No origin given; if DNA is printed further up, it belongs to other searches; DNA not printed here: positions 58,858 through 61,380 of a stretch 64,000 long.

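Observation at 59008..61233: ECF sigma factor fused in-frame to a large ankyrin-repeat domain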

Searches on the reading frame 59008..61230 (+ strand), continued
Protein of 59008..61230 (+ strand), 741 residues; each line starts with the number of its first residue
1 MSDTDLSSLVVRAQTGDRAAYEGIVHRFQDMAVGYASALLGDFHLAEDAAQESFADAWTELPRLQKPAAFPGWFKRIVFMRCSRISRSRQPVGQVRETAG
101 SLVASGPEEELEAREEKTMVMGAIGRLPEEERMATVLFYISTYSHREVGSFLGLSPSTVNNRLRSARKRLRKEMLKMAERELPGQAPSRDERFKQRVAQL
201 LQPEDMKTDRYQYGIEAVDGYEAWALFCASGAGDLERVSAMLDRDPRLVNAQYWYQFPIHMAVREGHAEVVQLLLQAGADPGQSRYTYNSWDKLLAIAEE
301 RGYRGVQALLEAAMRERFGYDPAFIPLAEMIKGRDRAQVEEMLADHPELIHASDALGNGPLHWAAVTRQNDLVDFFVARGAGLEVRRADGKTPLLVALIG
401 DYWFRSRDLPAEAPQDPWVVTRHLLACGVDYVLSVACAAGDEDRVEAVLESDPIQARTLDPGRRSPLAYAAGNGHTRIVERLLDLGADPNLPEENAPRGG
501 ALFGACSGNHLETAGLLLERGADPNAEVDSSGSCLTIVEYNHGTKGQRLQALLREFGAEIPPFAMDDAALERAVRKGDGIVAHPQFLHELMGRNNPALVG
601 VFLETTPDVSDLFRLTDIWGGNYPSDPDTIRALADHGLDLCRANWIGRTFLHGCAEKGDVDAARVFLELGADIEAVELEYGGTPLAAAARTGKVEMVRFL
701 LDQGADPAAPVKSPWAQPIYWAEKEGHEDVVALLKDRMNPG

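Call 34: predict_structure(alignment_id=A1)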
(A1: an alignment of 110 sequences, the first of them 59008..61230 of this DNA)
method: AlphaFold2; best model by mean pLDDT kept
length: 741 residues; sequences in the alignment: 110
mean_pLDDT: 89.4   pTM: 0.82
mean pLDDT of the five models: 89.4, 88.6, 88.4, 87.1, 86.2
residues with pLDDT >= 90: 488; 70-90: 210; 50-70: 24; < 50: 19
segments of 3 or more residues with pLDDT < 50: 90-106
pLDDT, mean of each block of 10 residues (from residue 1): 71 70 89 92 85 80 77 88 70 33 48 78 87 91 90 92 89 81 82 76 86 93 89 88 97 94 94 98 93 96 97 98 98 97 98 98 98 98 96 95 92 95 97 97 98 97 96 98 98 95 98 99 95 96 97 97 93 85 87 90 83 74 90 85 82 96 94 84 94 98 93 89 97 92 51
secondary structure, 60 per line:
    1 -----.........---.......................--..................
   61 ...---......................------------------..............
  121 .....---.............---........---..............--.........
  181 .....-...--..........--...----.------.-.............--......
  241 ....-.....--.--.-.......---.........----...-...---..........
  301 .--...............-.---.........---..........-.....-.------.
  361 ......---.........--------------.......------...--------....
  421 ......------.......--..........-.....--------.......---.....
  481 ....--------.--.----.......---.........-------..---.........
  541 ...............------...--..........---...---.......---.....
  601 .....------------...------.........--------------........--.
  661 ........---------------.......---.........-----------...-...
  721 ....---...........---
elements in order (helices of 4 or more, strands of 3 or more residues): H6-14 H18-40 H43-63 H67-88 H107-125 H129-141 H145-152 H156-169 H172-185 H192-201 H220-232 H235-244 H246-250 H258-264 H268-276 H291-301 H304-318 H324-332 H336-345 H347-351 H360-366 H370-378 H393-399 H417-426 H433-439 H442-451 H453-457 H466-472 H476-484 H501-507 H511-519 H534-555 H567-576 H586-592 H596-605 H627-635 H650-657 H660-668 H684-690 H694-702 H718-724 H728-738

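Call 39: search_protein_families(library=pfam, alignment_id=A3, max_evalue=0.001)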
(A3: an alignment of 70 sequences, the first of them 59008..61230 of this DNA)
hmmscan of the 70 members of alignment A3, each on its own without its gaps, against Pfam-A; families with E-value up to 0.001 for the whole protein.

A. member 1, window:59008-61230:+ (741 aa): 10 families
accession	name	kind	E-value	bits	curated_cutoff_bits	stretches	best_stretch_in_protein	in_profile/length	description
PF12796.13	Ank_2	-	2.3e-39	134.3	27.3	3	433-526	1-88/90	Ankyrin repeats (3 copies)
PF00023.36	Ank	-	3e-39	131.2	21.1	3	258-282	5-29/33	Ankyrin repeat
PF13606.12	Ank_3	-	1.3e-29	98.9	22.3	0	680-708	1-29/30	Ankyrin repeat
PF13637.12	Ank_4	-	2.7e-27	94.7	22.7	1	651-701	1-50/50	Ankyrin repeats (many copies)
PF13857.12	Ank_5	-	1.7e-26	92.5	27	2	453-494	6-47/56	Ankyrin repeats (many copies)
PF24521.3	Ank_KRIT1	-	3.1e-15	56.6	80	1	650-737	21-107/149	KRIT1 ankyrin-repeats domain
PF08281.18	Sigma70_r4_2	-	4.1e-10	39.6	25.7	1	120-170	4-54/54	Sigma-70, region 4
PF04542.20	Sigma70_r2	-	1.2e-07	31.8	24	1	25-83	2-62/71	Sigma-70 region 2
PF04545.22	Sigma70_r4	-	2.2e-07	30.7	24.1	1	123-172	1-50/50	Sigma-70, region 4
PF23745.1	ANK_LRRK2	-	0.00018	21.8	27.5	0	648-705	32-88/130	LRRK2 ANK repeat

B. families by the number of members that match (of 70 scanned): 51 families (the first 25 are shown)
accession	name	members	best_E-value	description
PF08281.18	Sigma70_r4_2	70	3e-17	Sigma-70, region 4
PF04542.20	Sigma70_r2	70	2.4e-14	Sigma-70 region 2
PF04545.22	Sigma70_r4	70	2.3e-13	Sigma-70, region 4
PF07638.17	Sigma70_ECF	51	7.9e-09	ECF sigma factor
PF12796.13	Ank_2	34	3.4e-89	Ankyrin repeats (3 copies)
PF00023.36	Ank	34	1.8e-70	Ankyrin repeat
PF13637.12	Ank_4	34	3e-59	Ankyrin repeats (many copies)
PF13857.12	Ank_5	34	5.9e-55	Ankyrin repeats (many copies)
PF13606.12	Ank_3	34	3.8e-44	Ankyrin repeat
PF24521.3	Ank_KRIT1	29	4.7e-19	KRIT1 ankyrin-repeats domain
PF23745.1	ANK_LRRK2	5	4.2e-12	LRRK2 ANK repeat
PF13428.12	TPR_14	4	6.2e-09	Tetratricopeptide repeat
PF18765.7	Polbeta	4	1.1e-07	Polymerase beta, Nucleotidyltransferase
PF01909.29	NTP_transf_2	4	2.4e-05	Nucleotidyltransferase domain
PF01409.25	tRNA-synt_2d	3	3.4e-52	tRNA synthetases class II core domain (F)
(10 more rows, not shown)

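Call 42: search_protein_families(library=pfam, proteins=[L054:2077-6264:+, L073:349-3240:+, L051:2740-4935:+, L069:728-2962:+, L081:10001-12079:+, L049:9995-12010:+, L070:9971-11974:+, L068:2469-4472:+, L042:8630-10657:+, L043:9989-12010:+], max_evalue=0.001)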
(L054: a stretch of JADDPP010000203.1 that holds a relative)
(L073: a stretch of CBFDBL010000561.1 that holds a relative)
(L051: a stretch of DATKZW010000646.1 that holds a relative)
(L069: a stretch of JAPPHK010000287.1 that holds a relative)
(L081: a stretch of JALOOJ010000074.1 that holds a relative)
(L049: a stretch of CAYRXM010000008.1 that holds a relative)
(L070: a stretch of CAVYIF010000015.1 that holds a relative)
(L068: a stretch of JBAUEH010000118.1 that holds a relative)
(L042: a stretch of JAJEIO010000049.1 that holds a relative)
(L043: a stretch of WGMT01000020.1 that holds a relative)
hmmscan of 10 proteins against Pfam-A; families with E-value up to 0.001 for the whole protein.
L054:2077-6264:+ (1396 aa): 21 families
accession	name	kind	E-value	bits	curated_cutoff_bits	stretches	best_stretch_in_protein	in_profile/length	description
PF17760.6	UvrA_inter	-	5.6e-21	74.9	23.3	1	574-679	2-107/109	UvrA interaction domain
PF17755.6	UvrA_DNA-bind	-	1.8e-19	70.5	23.2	1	735-841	2-102/110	UvrA DNA-binding domain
PF00005.33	ABC_tran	-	4.3e-17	63.4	25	0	457-484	1-28/137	ABC transporter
PF08281.18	Sigma70_r4_2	-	9.5e-11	41.6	25.7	1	125-176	3-54/54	Sigma-70, region 4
PF04542.20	Sigma70_r2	-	1.2e-09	38.3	24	1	28-92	1-67/71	Sigma-70 region 2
PF02463.25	SMC_N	-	3.5e-08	33.6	40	0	860-1015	135-211/220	RecF/RecN/SMC N terminal domain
PF20703.3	nSTAND1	-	1.2e-07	32.2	27.1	1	447-484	13-50/379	Novel STAND NTPase 1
PF13191.12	AAA_16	-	2.1e-07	32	32.6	0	1083-1108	20-45/167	AAA ATPase domain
PF04545.22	Sigma70_r4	-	3.7e-07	30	24.1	1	129-178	1-50/50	Sigma-70, region 4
PF13555.12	AAA_29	-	1.1e-06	28.7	27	0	1089-1104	24-39/61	P-loop containing region of AAA domain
PF18765.7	Polbeta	-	3.1e-06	27.7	26.9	1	218-257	8-47/93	Polymerase beta, Nucleotidyltransferase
PF03193.22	RsgA_GTPase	-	5.1e-06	26.9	30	0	1061-1110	81-129/174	RsgA GTPase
PF13304.12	AAA_21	-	1.5e-05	25.7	27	0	940-986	236-279/304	AAA domain, putative AbiEii toxin, Type IV TA system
PF13401.12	AAA_22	-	4.6e-05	24.2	27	0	1089-1111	7-29/130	AAA domain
PF01909.29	NTP_transf_2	-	6.6e-05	23.7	21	1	212-254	3-45/93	Nucleotidyltransferase domain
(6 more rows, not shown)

L073:349-3240:+ (964 aa): 7 families
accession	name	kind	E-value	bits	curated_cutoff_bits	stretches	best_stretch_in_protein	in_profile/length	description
PF07517.20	SecA_DEAD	-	2.7e-93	312.8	24.6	1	303-665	14-289/290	SecA DEAD-like domain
PF21090.3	P-loop_SecA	-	3.9e-50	170.7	27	1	682-911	2-186/205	SecA P-loop domain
PF01043.26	SecA_PP_bind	-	9.2e-21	74.9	23.5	1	549-622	31-110/110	SecA preprotein cross-linking domain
PF08281.18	Sigma70_r4_2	-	8e-13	48.3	25.7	1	225-277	2-54/54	Sigma-70, region 4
PF04542.20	Sigma70_r2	-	1e-11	44.9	24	1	129-195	1-70/71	Sigma-70 region 2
PF04545.22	Sigma70_r4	-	1.3e-08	34.7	24.1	1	230-278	1-49/50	Sigma-70, region 4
PF07638.17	Sigma70_ECF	-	1.8e-06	28.4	21.1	1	179-281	83-183/185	ECF sigma factor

L051:2740-4935:+ (732 aa): 5 families
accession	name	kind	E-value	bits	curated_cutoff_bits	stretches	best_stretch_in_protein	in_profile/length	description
PF02577.19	BFN_dom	-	1.6e-25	89.6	27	1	228-336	3-109/112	Bifunctional nuclease domain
PF08281.18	Sigma70_r4_2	-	1.7e-14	53.6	25.7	1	127-179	2-54/54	Sigma-70, region 4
PF04545.22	Sigma70_r4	-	1.6e-10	40.8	24.1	1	132-181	1-50/50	Sigma-70, region 4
PF04542.20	Sigma70_r2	-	5e-10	39.5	24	1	31-96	1-68/71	Sigma-70 region 2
PF07638.17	Sigma70_ECF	-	0.00015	22.1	21.1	1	121-184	121-184/185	ECF sigma factor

L069:728-2962:+ (745 aa): 4 families
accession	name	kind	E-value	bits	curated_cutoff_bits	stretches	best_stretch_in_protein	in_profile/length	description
PF08281.18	Sigma70_r4_2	-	4.6e-15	55.4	25.7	1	191-240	3-52/54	Sigma-70, region 4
PF04545.22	Sigma70_r4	-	6.5e-11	42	24.1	1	195-244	1-50/50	Sigma-70, region 4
PF04542.20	Sigma70_r2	-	5.5e-09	36.1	24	1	95-161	1-70/71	Sigma-70 region 2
PF07638.17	Sigma70_ECF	-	6.6e-05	23.3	21.1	1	145-245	83-182/185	ECF sigma factor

L081:10001-12079:+ (693 aa): 5 families
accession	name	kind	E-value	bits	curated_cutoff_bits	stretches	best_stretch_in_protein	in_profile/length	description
PF04542.20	Sigma70_r2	-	4.3e-11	42.9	24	1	24-89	1-68/71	Sigma-70 region 2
PF08281.18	Sigma70_r4_2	-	1.1e-10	41.4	25.7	1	124-172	6-54/54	Sigma-70, region 4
PF04545.22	Sigma70_r4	-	9.4e-09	35.1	24.1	1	125-174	1-50/50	Sigma-70, region 4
PF13428.12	TPR_14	-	8.7e-06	26.4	23.5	0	616-641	4-29/44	Tetratricopeptide repeat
PF07638.17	Sigma70_ECF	-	0.001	19.5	21.1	0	123-176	130-183/185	ECF sigma factor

L049:9995-12010:+ (672 aa): 7 families
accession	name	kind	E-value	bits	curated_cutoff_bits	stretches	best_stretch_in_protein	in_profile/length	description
PF08281.18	Sigma70_r4_2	-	6.1e-15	55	25.7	1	120-171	3-54/54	Sigma-70, region 4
PF04545.22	Sigma70_r4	-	2.4e-12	46.6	24.1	1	125-173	2-50/50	Sigma-70, region 4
PF04542.20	Sigma70_r2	-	1.2e-08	35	24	1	22-76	1-57/71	Sigma-70 region 2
PF07638.17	Sigma70_ECF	-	1.1e-05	25.8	21.1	1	122-175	130-183/185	ECF sigma factor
PF13936.12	HTH_38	-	2.3e-05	24.5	27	0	128-160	5-37/44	Helix-turn-helix domain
PF13428.12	TPR_14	-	0.00012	22.9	23.5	0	202-237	6-41/44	Tetratricopeptide repeat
PF13384.12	HTH_23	-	0.00081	19.6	24.6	0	130-166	4-40/50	Homeodomain-like domain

L070:9971-11974:+ (668 aa): 5 families
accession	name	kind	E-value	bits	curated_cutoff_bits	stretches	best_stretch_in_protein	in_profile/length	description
PF08281.18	Sigma70_r4_2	-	4.7e-11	42.6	25.7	1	126-178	2-54/54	Sigma-70, region 4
PF04542.20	Sigma70_r2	-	2.8e-09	37.1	24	1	30-96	1-70/71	Sigma-70 region 2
PF04545.22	Sigma70_r4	-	6e-09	35.7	24.1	1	131-180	1-50/50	Sigma-70, region 4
PF13428.12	TPR_14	-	6.2e-09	36.1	23.5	1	207-245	4-42/44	Tetratricopeptide repeat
PF07638.17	Sigma70_ECF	-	7.7e-07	29.6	21.1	1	77-182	80-183/185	ECF sigma factor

L068:2469-4472:+ (668 aa): 8 families
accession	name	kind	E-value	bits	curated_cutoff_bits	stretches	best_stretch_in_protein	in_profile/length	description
PF12799.13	LRR_4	-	3.6e-12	46.6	27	1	323-362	1-38/44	Leucine Rich repeats (2 copies)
PF08281.18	Sigma70_r4_2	-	8.5e-12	45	25.7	1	136-187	3-54/54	Sigma-70, region 4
PF04542.20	Sigma70_r2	-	8.2e-10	38.8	24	1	39-105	1-69/71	Sigma-70 region 2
PF04545.22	Sigma70_r4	-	4.9e-09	36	24.1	1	140-189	1-50/50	Sigma-70, region 4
PF23598.1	LRR_14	-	1.2e-08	34.6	40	0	295-337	212-253/353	Leucine-rich repeat region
PF13855.12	LRR_8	-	3e-07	30.5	27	1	323-381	1-58/61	Leucine rich repeat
PF13516.12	LRR_6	-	5.2e-06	26.5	23.4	0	297-320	2-24/24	Leucine Rich repeat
PF24758.1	LRR_At5g56370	-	0.0001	22.5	27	0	293-342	32-80/227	FBD-associated F-box protein At5g56370, LRR repeats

L042:8630-10657:+ (676 aa): 5 families
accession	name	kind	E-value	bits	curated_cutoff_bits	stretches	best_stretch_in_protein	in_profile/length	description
PF08281.18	Sigma70_r4_2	-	9.5e-16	57.6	25.7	1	119-170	3-54/54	Sigma-70, region 4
PF04542.20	Sigma70_r2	-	1.1e-10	41.5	24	1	22-88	1-69/71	Sigma-70 region 2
PF04545.22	Sigma70_r4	-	3.3e-10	39.8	24.1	1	123-172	1-50/50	Sigma-70, region 4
PF07638.17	Sigma70_ECF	-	9.8e-09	35.8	21.1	1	1-173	1-182/185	ECF sigma factor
PF13527.13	Acetyltransf_9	-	2.3e-05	24.8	25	1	248-316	49-115/127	Acetyltransferase (GNAT) domain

L043:9989-12010:+ (674 aa): 4 families
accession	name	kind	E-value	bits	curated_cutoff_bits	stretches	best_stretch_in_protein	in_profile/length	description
PF08281.18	Sigma70_r4_2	-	6e-15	55.1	25.7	1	120-172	2-54/54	Sigma-70, region 4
PF04542.20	Sigma70_r2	-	2.7e-09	37.1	24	1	24-90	1-70/71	Sigma-70 region 2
PF04545.22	Sigma70_r4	-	5.5e-09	35.8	24.1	1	125-173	1-49/50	Sigma-70, region 4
PF07638.17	Sigma70_ECF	-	9e-05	22.9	21.1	0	3-177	1-184/185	ECF sigma factor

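Call 51: find_encoding_contigs(protein=P0002, flank=7000, max_places=2)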
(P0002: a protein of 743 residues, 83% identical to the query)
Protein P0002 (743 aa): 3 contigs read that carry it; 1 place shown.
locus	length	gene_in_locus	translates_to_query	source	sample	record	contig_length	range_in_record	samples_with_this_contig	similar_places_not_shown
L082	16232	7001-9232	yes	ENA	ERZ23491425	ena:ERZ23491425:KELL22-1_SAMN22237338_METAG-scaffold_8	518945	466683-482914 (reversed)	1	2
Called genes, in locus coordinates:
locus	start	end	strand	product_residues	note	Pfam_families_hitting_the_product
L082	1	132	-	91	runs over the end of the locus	PF14209:DUF4321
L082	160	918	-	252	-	PF01066:CDP-OH_P_transf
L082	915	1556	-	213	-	PF02666:PS_Dcarbxylase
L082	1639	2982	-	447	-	PF00089:Trypsin, PF13365:Trypsin_2, PF13180:PDZ_2, PF17820:PDZ_6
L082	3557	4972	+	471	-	PF03951:Gln-synt_N, PF00120:Gln-synt_C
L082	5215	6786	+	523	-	PF03710:GlnE, PF08335:GlnD_UR_UTase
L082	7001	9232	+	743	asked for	PF04542:Sigma70_r2, PF04545:Sigma70_r4, PF08281:Sigma70_r4_2, PF13606:Ank_3 (faint), PF24521:Ank_KRIT1 (faint), PF12796:Ank_2, PF13637:Ank_4 (weak), PF00023:Ank (weak), +1 more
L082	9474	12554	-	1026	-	PF00873:ACR_tran, PF02355:SecD_SecF_C (faint), PF03176:MMPL (weak)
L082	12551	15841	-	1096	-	PF00873:ACR_tran, PF02355:SecD_SecF_C (weak)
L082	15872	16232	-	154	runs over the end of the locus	-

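Call 52: find_encoding_contigs(protein=P0004, flank=7000, max_places=1)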
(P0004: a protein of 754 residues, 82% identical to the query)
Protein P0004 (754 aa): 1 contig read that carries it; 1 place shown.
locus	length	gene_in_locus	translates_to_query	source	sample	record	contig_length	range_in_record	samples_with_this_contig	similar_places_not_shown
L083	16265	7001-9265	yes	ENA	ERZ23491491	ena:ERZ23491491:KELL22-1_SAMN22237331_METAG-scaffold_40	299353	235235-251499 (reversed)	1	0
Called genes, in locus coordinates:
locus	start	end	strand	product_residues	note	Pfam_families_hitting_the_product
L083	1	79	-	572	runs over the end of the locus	PF13517:FG-GAP_3 (faint), PF01839:FG-GAP (faint)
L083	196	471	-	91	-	PF14209:DUF4321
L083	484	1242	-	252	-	PF01066:CDP-OH_P_transf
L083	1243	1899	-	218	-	PF02666:PS_Dcarbxylase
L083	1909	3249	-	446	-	-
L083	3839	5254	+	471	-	PF03951:Gln-synt_N, PF00120:Gln-synt_C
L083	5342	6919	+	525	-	PF03710:GlnE, PF08335:GlnD_UR_UTase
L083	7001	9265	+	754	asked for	PF04542:Sigma70_r2, PF24521:Ank_KRIT1 (faint), PF04545:Sigma70_r4, PF08281:Sigma70_r4_2, PF00023:Ank (weak), PF12796:Ank_2, PF13637:Ank_4, PF00023:Ank (weak), +2 more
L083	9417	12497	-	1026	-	PF00873:ACR_tran, PF03176:MMPL (faint)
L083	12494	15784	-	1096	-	PF00873:ACR_tran, PF02355:SecD_SecF_C (weak)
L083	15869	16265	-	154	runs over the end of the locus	-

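Call 53: find_encoding_contigs(protein=P0018, flank=7000, max_places=1)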
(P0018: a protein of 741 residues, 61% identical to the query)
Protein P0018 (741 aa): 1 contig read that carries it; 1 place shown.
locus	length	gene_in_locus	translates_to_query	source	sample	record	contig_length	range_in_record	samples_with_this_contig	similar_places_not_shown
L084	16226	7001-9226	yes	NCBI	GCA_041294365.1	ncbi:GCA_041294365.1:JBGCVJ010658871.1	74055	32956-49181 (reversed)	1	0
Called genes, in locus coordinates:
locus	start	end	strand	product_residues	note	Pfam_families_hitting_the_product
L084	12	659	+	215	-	-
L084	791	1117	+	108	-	-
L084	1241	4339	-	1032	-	PF16927:HisKA_7TM, PF00512:HisKA, PF02518:HATPase_c, PF00072:Response_reg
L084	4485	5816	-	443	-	PF05221:AdoHcyase, PF02826:2-Hacid_dh_C, PF00670:AdoHcyase_NAD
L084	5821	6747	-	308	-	PF01022:HTH_5, PF12840:HTH_20, PF13489:Methyltransf_23, PF01209:Ubie_methyltran, PF08241:Methyltransf_11, PF08242:Methyltransf_12, PF13649:Methyltransf_25, PF13847:Methyltransf_31, +2 more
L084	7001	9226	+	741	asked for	PF04542:Sigma70_r2, PF04545:Sigma70_r4 (weak), PF08281:Sigma70_r4_2, PF12796:Ank_2 (weak), PF12796:Ank_2, PF24521:Ank_KRIT1, PF12796:Ank_2, PF13637:Ank_4, +4 more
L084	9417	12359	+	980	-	PF01339:CheB_methylest, PF03705:CheR_N, PF01739:CheR, PF28159:CEP89 (weak), PF13596:PAS_10, PF08448:PAS_4 (weak)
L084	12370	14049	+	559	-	PF00989:PAS (weak), PF00512:HisKA, PF02518:HATPase_c, PF00072:Response_reg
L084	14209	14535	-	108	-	PF00903:Glyoxalase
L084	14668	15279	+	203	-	-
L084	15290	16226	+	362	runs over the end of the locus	PF13088:BNR_2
